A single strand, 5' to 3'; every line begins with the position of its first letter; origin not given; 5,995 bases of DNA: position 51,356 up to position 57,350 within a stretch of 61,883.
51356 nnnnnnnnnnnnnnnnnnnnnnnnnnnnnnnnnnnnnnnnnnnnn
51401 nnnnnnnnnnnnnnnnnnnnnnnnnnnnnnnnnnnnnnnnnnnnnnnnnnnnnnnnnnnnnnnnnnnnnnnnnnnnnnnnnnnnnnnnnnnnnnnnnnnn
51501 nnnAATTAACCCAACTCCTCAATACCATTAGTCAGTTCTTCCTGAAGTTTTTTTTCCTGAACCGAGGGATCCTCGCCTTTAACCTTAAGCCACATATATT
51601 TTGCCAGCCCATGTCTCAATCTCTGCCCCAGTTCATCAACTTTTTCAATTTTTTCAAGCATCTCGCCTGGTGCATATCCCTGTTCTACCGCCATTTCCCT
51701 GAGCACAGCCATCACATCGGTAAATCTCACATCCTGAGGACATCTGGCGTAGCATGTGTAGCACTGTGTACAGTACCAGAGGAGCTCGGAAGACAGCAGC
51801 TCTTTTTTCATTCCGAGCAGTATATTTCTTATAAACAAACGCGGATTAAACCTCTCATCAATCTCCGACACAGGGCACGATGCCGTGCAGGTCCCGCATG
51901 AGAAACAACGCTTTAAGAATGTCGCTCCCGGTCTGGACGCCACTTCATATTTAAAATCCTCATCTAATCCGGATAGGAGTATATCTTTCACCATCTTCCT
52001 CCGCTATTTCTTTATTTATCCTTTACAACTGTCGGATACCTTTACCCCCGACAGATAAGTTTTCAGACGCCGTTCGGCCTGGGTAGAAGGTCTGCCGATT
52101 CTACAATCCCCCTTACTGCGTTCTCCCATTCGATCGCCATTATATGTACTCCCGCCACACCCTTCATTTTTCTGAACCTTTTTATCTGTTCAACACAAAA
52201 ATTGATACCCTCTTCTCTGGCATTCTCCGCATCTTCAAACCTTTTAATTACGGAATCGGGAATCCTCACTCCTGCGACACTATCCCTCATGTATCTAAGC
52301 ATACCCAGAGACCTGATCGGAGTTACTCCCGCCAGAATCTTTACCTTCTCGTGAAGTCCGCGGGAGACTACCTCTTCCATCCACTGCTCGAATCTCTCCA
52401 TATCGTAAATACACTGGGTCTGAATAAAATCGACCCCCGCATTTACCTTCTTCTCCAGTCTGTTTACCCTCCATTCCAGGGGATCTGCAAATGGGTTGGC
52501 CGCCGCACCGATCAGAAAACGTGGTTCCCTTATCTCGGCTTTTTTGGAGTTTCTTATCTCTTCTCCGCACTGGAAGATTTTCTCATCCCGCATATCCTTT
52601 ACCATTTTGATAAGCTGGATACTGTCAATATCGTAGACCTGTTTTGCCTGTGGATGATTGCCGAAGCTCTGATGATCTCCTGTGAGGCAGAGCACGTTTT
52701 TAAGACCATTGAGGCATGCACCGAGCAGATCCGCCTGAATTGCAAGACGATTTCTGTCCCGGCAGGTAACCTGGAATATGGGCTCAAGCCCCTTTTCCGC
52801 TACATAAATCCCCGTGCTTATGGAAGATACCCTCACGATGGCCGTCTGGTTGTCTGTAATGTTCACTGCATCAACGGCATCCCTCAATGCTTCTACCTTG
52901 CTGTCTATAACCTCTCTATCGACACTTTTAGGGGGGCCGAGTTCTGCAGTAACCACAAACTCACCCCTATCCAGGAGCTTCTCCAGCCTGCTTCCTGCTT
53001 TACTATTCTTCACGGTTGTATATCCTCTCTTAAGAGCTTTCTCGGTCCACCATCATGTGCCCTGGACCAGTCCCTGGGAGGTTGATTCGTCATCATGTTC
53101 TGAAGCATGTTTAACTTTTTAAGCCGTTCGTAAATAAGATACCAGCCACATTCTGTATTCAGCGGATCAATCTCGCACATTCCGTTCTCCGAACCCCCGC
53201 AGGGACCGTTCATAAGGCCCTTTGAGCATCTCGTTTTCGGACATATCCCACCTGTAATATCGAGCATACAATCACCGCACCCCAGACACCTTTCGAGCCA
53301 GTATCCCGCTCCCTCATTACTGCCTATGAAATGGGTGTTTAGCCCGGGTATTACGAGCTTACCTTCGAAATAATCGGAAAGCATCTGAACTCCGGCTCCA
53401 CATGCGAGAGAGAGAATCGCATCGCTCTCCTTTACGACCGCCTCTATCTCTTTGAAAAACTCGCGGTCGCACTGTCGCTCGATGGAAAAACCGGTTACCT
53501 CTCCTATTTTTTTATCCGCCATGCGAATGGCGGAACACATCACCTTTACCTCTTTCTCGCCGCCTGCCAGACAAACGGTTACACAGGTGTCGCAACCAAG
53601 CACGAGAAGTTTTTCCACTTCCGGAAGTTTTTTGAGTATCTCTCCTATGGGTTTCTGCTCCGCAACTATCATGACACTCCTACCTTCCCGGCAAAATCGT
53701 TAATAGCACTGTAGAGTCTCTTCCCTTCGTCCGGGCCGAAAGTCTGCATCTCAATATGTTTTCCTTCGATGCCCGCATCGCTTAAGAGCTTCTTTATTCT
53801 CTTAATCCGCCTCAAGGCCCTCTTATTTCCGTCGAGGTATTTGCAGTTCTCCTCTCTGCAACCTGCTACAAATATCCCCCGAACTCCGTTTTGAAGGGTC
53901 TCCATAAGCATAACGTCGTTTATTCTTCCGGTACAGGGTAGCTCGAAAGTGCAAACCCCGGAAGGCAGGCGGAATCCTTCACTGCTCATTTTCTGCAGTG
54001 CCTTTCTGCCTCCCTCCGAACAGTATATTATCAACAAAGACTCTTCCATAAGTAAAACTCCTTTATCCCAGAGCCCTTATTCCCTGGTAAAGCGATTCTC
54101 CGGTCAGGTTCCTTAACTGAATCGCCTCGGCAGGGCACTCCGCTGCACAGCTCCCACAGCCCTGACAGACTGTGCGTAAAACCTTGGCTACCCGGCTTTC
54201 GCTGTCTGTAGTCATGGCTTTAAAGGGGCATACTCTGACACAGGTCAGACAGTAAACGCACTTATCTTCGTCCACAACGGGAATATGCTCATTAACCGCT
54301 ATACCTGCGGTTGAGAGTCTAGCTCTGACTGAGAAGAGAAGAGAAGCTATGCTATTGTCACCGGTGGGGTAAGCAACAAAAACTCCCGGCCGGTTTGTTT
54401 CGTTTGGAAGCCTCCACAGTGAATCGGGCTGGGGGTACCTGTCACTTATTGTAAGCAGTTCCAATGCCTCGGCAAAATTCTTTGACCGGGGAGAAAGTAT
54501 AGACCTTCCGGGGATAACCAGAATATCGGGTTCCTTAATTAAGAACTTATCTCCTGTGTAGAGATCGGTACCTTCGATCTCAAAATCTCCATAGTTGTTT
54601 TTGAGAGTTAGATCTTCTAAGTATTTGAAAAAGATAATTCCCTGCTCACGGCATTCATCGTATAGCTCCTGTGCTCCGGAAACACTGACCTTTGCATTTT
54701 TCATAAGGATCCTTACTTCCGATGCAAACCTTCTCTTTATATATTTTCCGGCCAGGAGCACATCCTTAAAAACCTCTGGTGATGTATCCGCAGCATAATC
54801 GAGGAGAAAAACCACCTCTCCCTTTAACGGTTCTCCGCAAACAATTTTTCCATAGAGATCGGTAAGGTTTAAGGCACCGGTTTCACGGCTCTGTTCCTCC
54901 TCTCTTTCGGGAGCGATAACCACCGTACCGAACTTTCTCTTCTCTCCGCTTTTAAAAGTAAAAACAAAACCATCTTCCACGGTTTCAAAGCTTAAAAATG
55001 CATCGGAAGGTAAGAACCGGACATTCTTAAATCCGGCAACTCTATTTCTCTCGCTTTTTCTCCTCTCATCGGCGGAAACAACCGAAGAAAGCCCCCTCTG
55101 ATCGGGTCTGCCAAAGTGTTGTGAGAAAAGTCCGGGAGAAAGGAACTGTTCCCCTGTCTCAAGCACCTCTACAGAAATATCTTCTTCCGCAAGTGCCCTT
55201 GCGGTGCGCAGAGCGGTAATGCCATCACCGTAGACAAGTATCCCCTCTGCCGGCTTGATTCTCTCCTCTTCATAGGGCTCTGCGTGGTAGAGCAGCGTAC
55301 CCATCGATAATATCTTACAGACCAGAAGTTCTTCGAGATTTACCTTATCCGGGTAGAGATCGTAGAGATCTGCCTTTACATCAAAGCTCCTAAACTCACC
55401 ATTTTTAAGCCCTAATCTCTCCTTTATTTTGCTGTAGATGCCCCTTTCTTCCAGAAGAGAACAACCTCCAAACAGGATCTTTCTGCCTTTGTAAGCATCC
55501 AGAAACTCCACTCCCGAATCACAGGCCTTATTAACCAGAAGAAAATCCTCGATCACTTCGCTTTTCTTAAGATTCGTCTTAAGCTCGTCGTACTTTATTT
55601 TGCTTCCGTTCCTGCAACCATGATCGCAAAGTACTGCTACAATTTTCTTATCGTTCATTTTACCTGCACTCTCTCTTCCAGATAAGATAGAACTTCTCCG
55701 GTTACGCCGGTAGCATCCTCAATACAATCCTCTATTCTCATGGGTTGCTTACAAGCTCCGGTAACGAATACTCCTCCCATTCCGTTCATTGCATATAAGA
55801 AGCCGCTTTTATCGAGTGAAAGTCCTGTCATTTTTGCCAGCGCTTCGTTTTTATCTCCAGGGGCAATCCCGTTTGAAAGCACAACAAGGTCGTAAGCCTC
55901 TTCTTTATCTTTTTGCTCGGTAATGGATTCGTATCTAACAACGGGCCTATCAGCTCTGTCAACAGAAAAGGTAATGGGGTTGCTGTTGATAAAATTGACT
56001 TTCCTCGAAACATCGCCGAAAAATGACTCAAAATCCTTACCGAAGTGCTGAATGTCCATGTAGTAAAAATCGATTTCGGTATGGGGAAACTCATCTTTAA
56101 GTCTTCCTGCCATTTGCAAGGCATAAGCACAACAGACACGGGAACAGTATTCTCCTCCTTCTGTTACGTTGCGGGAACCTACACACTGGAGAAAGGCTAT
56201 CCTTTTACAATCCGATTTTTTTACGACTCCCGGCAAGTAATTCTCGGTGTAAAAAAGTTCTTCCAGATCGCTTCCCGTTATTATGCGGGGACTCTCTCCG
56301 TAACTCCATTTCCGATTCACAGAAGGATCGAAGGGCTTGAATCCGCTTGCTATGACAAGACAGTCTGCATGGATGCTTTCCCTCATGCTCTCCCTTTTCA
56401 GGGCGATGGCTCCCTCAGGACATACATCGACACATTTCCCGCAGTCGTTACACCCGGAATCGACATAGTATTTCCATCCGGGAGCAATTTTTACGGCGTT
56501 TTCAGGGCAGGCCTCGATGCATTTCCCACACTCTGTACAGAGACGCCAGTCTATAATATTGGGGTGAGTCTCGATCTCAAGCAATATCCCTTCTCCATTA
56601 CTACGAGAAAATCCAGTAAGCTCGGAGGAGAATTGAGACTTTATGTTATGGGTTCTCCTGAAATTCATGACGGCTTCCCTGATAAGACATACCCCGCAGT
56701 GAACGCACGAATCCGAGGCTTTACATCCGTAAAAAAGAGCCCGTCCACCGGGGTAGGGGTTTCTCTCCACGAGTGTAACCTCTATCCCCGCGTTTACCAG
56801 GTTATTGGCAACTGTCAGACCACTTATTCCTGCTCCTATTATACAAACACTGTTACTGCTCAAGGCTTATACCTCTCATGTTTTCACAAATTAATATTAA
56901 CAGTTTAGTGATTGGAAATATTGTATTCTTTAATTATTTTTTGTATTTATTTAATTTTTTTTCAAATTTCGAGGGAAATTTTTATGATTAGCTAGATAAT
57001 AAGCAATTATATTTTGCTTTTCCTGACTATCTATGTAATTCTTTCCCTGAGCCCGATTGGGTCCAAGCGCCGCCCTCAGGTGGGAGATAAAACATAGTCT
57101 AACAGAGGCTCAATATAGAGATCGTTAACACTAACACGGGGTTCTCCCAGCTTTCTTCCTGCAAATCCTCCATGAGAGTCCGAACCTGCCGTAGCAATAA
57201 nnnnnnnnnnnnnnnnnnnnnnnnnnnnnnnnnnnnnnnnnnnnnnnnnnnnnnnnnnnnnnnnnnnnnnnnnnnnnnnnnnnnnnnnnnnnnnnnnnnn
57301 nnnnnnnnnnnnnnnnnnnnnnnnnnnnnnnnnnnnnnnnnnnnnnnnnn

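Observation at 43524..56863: One 13.3 kb co-directional locus joins an Mvh-type [NiFe] hydrogenase to MetF/MetV through three HdrA cores, two MvhD and an HdrC-like protein, with no HdrB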

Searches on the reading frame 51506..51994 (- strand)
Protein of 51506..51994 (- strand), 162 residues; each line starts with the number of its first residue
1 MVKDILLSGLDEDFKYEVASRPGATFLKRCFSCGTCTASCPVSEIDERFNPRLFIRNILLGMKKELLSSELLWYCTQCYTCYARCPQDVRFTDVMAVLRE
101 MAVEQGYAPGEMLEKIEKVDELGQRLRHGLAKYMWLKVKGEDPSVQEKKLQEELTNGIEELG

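Call 3: search_protein_families(library=pfam, proteins=[window:51506-51994:-], max_evalue=0.01)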
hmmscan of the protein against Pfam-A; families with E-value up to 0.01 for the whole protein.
window:51506-51994:- (162 aa): 12 families
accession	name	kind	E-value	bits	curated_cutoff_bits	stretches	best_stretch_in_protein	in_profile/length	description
PF13183.11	Fer4_8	-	9.2e-12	45.8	27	1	27-89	2-68/68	4Fe-4S dicluster domain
PF13187.11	Fer4_9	-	3.6e-09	36.9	27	2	29-88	1-50/52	4Fe-4S dicluster domain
PF13534.11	Fer4_17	-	5.6e-09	36.9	22.2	1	29-89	1-60/61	4Fe-4S dicluster domain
PF13237.11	Fer4_10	-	3.7e-08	33.6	25.5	2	28-86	7-53/53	4Fe-4S dicluster domain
PF12838.12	Fer4_7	-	2.1e-06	28.5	27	1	29-89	1-52/52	4Fe-4S dicluster domain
PF00037.32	Fer4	-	5e-05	23.4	21.1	0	75-89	8-22/24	4Fe-4S binding domain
PF12800.12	Fer4_4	-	5.1e-05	23.7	24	1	28-42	2-16/17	4Fe-4S binding domain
PF25160.1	LdpA_Fe-S-bd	-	7.3e-05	22.9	27.6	1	27-48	25-46/49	LdpA Fe-S cluster-binding domain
PF14697.11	Fer4_21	-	0.00027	21.4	35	0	28-44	39-55/59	4Fe-4S dicluster domain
PF12797.12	Fer4_2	-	0.00028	21.1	24.5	0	28-42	8-22/22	4Fe-4S binding domain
PF13484.11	Fer4_16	-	0.0006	21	30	0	29-87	1-65/66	4Fe-4S double cluster binding domain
PF12798.12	Fer4_3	-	0.006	17.8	27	0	75-88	1-14/15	4Fe-4S binding domain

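Call 4: search_protein_families(library=ncbifam, proteins=[window:51506-51994:-], max_evalue=0.001)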
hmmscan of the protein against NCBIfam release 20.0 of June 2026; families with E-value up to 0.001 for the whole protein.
window:51506-51994:- (162 aa): 22 families
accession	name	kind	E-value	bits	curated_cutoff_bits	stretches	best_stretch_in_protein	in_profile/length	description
TIGR03290.1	CoB_CoM_SS_C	equivalog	2.1e-28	99.1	160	1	28-119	2-92/144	CoB--CoM heterodisulfide reductase subunit C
NF038018.1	qmoC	equivalog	1.1e-20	74.5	300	1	12-117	3-106/360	quinone-interacting membrane-bound oxidoreductase complex subunit QmoC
NF041779.1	hetero_SS_HdrC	equivalog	6.1e-20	71.5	350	1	26-130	29-128/198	ferredoxin:CoB-CoM heterodisulfide reductase subunit HdrC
NF041890.1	hdrC_Methbact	equivalog_domain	2.9e-18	66.1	270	1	27-111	28-110/192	ferredoxin:CoB-CoM heterodisulfide reductase subunit HdrC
NF008369.0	PRK11168.1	equivalog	3.9e-12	45.8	278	1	27-106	10-91/401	anaerobic glycerol-3-phosphate dehydrogenase subunit C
TIGR03379.1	glycerol3P_GlpC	equivalog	2.9e-09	36.2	279.9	1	27-101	4-80/397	anaerobic glycerol-3-phosphate dehydrogenase subunit GlpC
NF008434.0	PRK11274.1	equivalog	8.1e-09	34.9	333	1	14-105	9-105/409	glycolate oxidase subunit GlcF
NF009226.0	PRK12576.1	equivalog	1.2e-08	34.7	344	1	29-108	155-241/317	succinate dehydrogenase/fumarate reductase iron-sulfur subunit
NF004898.0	PRK06259.1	equivalog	1.3e-08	33.9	385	1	27-122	133-236/488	fumarate reductase (CoM/CoB) subunit TfrB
NF038196.1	ferrodoxin_EFR1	subfamily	4.5e-07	30.2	75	0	26-46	182-202/242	EFR1 family ferrodoxin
NF042952.1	MFR_FeS_SdhB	equivalog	3.5e-06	26.3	600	1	69-111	198-240/320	8-methylmenaquinol:fumarate reductase iron-sulfur subunit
NF004616.0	PRK05950.1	subfamily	4.7e-06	25.9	228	1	27-105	146-236/238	succinate dehydrogenase iron-sulfur subunit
NF058577.1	FdxA_fam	equivalog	5.6e-06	26.5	65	1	29-47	8-26/52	4Fe-4S ferredoxin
NF045663.1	diclust_near_Sec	equivalog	1.5e-05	23.3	530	1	28-110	304-390/759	pyridine nucleotide-disulfide oxidoreductase/dicluster-binding protein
TIGR00384.1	dhsB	subfamily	2.1e-05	24.1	88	1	20-94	132-217/222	succinate dehydrogenase and fumarate reductase iron-sulfur protein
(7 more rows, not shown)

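Call 59: find_related_loci(query=window:51506-51994:-, collection=metagenome_contigs, flank=10000)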
Query window:51506-51994:- (162 aa) in metagenome_contigs; peptide patterns used: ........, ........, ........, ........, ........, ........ (x = any residue, [..] = any of these).
542 stretches matched a pattern; 22 encode a relative of the query (tblastn E <= 1e-3); 22 distinct loci.
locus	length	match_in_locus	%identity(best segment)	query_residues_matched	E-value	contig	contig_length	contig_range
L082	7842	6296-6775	72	2-161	2e-80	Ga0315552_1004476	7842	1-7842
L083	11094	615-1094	71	2-161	4e-80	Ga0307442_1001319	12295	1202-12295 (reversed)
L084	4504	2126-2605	72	2-161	3e-80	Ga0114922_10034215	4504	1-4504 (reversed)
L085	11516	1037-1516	71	2-161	4e-80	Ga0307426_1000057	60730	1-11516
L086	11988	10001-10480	71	2-161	3e-79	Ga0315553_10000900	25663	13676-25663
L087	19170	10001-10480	72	2-161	2e-79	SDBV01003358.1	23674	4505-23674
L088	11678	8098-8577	68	2-161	2e-77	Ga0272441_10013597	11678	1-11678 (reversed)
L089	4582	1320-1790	71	5-161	3e-75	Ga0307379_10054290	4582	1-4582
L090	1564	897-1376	68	2-161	1e-78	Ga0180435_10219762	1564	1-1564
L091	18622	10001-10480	69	2-161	7e-78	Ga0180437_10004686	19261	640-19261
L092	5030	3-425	70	21-161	1e-67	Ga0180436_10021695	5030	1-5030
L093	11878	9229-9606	54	5-124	9e-44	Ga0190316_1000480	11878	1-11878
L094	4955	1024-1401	54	5-124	2e-43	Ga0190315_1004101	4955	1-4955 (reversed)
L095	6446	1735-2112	53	5-124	3e-42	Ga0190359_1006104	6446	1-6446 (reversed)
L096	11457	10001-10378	53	5-124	3e-42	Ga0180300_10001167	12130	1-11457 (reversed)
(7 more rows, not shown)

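Call 64: search_solved_structures(query=window:51506-51994:-, max_evalue=0.001, show_alignments=1)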
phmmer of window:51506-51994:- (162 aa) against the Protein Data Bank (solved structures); distinct sequences matched with E-value up to 0.001: 11.
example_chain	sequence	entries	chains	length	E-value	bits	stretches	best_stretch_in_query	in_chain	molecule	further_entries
7bkb_C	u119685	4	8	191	2.3e-22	82.8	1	11-123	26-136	CoB--CoM heterodisulfide reductase subunit C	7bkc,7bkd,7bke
5odc_C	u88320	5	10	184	5.8e-22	81.5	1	25-107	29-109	Heterodisulfide reductase, subunit C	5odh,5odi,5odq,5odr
9sfi_E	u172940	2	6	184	2.9e-21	79.2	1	24-107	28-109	H(2)/formate:CoB-CoM heterodisulfide,ferredoxin reductase subunit C2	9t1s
8rvv_C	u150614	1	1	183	3.1e-21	79.1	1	8-108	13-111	H(2):CoB-CoM heterodisulfide,ferredoxin reductase subunit C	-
8rvu_c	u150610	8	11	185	3.2e-21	79.1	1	8-108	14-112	H(2):CoB-CoM heterodisulfide,ferredoxin reductase subunit C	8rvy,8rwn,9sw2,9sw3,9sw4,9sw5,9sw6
9ojn_A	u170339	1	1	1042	8.9e-07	32.1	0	66-114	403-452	Iron-sulfur-binding reductase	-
30jk_A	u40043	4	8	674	9.2e-05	25.6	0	28-63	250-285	[FeFe]-hydrogenase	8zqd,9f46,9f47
9rkm_A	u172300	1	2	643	0.0001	25.4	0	28-63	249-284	[FeFe]-hydrogenase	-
8a8o_C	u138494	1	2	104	0.0007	22.7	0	28-76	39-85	Beta-subunit of the PAPS reductase from Methanothermococcus thermolithotrophicus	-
5t5i_G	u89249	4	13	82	0.00093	22.3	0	29-45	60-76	Tungsten formylmethanofuran dehydrogenase subunit fwdG | Tungsten formylmethanofuran dehydrogenase, subunit G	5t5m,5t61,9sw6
8rja_F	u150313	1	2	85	0.00094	22.3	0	20-52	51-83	NAD(P)H-quinone oxidoreductase subunit I, chloroplastic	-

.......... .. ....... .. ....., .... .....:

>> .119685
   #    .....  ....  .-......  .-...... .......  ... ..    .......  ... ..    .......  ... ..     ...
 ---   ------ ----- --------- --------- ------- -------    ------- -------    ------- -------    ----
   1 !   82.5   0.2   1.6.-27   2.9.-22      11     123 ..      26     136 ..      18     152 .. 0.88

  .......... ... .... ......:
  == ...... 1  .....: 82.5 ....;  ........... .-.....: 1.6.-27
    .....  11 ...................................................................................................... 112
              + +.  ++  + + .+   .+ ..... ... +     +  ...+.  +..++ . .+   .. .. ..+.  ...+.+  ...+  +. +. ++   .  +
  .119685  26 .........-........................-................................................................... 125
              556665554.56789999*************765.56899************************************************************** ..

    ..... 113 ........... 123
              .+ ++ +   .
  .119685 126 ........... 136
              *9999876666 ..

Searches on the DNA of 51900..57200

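Call 67: search_rna_families(source=window, start=51900, end=57200, threshold=evalue, max_evalue=1)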
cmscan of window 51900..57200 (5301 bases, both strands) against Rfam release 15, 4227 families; matches with E-value up to 1: 0.
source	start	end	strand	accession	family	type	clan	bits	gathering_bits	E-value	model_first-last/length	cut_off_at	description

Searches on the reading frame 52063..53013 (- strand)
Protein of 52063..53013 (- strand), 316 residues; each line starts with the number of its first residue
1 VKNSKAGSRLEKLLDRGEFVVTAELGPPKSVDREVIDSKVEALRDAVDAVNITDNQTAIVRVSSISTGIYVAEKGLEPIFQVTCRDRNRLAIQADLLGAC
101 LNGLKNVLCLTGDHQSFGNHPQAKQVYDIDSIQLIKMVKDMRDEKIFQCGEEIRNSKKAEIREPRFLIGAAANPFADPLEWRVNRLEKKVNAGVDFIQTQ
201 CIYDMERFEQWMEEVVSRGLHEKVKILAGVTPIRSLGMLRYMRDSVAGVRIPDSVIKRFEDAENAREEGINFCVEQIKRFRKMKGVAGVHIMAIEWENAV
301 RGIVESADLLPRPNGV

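Call 3: search_protein_families(library=pfam, proteins=[window:52063-53013:-], max_evalue=0.01)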
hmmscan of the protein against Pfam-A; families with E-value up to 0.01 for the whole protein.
window:52063-53013:- (316 aa): 1 family
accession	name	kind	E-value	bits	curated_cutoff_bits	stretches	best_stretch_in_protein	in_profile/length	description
PF02219.23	MTHFR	-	2.8e-42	145.5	24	1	9-307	1-286/287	Methylenetetrahydrofolate reductase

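Call 4: search_protein_families(library=ncbifam, proteins=[window:52063-53013:-], max_evalue=0.001)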
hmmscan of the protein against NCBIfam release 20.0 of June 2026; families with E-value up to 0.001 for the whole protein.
window:52063-53013:- (316 aa): 4 families
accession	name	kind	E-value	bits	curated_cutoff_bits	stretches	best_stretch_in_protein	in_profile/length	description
NF006396.0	PRK08645.1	equivalog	7.1e-68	229.2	453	1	3-293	307-587/611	bifunctional homocysteine S-methyltransferase/methylenetetrahydrofolate reductase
TIGR00676.1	fadh2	equivalog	1.3e-27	96.8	293.7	1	25-306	5-273/275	methylenetetrahydrofolate reductase [NAD(P)H]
TIGR00677.1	fadh2_euk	equivalog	2.9e-22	79.3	310.05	1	74-311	58-279/281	methylenetetrahydrofolate reductase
NF006950.0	PRK09432.1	equivalog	4.2e-11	42.6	382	1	184-291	167-274/296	methylenetetrahydrofolate reductase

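Call 63: search_solved_structures(query=window:52063-53013:-, max_evalue=0.00001)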
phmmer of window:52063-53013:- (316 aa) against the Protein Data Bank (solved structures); distinct sequences matched with E-value up to 0.00001: 15.
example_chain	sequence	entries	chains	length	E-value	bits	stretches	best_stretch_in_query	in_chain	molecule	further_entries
1v93_A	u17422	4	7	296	7.6e-13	51.5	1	172-312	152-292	5,10-Methylenetetrahydrofolate reductase | Methylenetetrahydrofolate reductase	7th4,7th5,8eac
3apt_A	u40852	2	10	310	9.2e-13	51.2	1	167-312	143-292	Methylenetetrahydrofolate reductase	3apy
6fnu_A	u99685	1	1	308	6.4e-11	45.2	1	79-305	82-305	Methylenetetrahydrofolate reductase 1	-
2fmn_A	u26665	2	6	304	3.7e-10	42.7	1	17-294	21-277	5,10-methylenetetrahydrofolate reductase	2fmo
3fst_A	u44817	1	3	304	7.4e-10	41.7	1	175-294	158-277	5,10-methylenetetrahydrofolate reductase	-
1zp3_A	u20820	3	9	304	1.4e-09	40.8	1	17-294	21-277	5,10-methylenetetrahydrofolate reductase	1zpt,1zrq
8uy2_A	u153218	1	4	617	1.6e-09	40.6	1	180-314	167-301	Methylenetetrahydrofolate reductase-like protein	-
3fsu_A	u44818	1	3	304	1.6e-09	40.6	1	175-294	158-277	5,10-methylenetetrahydrofolate reductase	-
8uy1_D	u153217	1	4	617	1.8e-09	40.5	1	180-314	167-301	Methylenetetrahydrofolate reductase-like protein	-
1b5t_A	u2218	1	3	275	2.6e-09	39.9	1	54-294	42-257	PROTEIN (METHYLENETETRAHYDROFOLATE REDUCTASE)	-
1zp4_A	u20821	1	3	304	3e-09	39.7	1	176-294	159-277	5,10-methylenetetrahydrofolate reductase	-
6pey_A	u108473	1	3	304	1.6e-08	37.4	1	174-294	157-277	Methylenetetrahydrofolate reductase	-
6fcx_A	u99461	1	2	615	3.4e-08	36.3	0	72-303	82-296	Methylenetetrahydrofolate reductase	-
8qa4_A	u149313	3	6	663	4.5e-08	35.8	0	72-303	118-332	Methylenetetrahydrofolate reductase (NADPH)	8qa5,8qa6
7rml_A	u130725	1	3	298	7.5e-06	28.6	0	174-265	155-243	5,10-methylenetetrahydrofolate reductase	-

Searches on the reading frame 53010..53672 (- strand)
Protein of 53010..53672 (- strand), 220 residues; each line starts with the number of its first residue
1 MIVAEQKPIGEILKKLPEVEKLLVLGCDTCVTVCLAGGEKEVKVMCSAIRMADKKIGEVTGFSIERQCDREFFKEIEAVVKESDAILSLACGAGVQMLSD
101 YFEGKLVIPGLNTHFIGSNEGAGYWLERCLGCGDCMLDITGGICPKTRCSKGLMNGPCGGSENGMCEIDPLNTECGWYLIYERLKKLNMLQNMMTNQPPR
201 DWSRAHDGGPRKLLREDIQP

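Call 3: search_protein_families(library=pfam, proteins=[window:53010-53672:-], max_evalue=0.01)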
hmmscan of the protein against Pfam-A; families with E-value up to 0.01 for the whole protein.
window:53010-53672:- (220 aa): 1 family
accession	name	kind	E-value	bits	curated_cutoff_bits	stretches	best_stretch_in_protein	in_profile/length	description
PF12225.13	DUF5981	-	3.8e-35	119.9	23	1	109-203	2-95/95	Methylene-tetrahydrofolate reductase C terminal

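Call 4: search_protein_families(library=ncbifam, proteins=[window:53010-53672:-], max_evalue=0.001)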
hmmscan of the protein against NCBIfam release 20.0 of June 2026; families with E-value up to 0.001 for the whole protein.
window:53010-53672:- (220 aa): 0 families

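Call 9: search_solved_structures(query=window:53010-53672:-, max_evalue=0.01)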
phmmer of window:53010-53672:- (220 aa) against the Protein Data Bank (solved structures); distinct sequences matched with E-value up to 0.01: 0.

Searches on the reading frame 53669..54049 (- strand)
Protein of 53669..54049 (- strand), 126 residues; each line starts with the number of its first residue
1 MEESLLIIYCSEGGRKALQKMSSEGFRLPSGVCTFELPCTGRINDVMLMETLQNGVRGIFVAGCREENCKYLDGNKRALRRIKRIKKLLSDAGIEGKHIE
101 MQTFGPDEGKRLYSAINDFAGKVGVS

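Call 3: search_protein_families(library=pfam, proteins=[window:53669-54049:-], max_evalue=0.01)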
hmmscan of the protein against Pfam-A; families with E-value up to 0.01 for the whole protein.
window:53669-54049:- (126 aa): 1 family
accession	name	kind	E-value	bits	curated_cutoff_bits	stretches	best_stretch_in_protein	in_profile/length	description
PF02662.21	FlpD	-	1.9e-28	99.4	22.3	1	6-123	2-119/123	Methyl-viologen-reducing hydrogenase, delta subunit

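Call 4: search_protein_families(library=ncbifam, proteins=[window:53669-54049:-], max_evalue=0.001)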
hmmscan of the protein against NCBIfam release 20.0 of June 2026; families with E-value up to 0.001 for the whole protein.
window:53669-54049:- (126 aa): 2 families
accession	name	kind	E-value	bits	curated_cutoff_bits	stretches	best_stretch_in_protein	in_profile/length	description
NF045873.1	F420_non_VhuD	exception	3e-18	66.2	215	1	6-123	5-122/132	F420-non-reducing hydrogenase iron-sulfur subunit VhuD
NF040770.1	hetero_SS_HdrA2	exception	3e-18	65.3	1100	1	27-122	672-767/777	CoB-CoM heterodisulfide reductase HdrA2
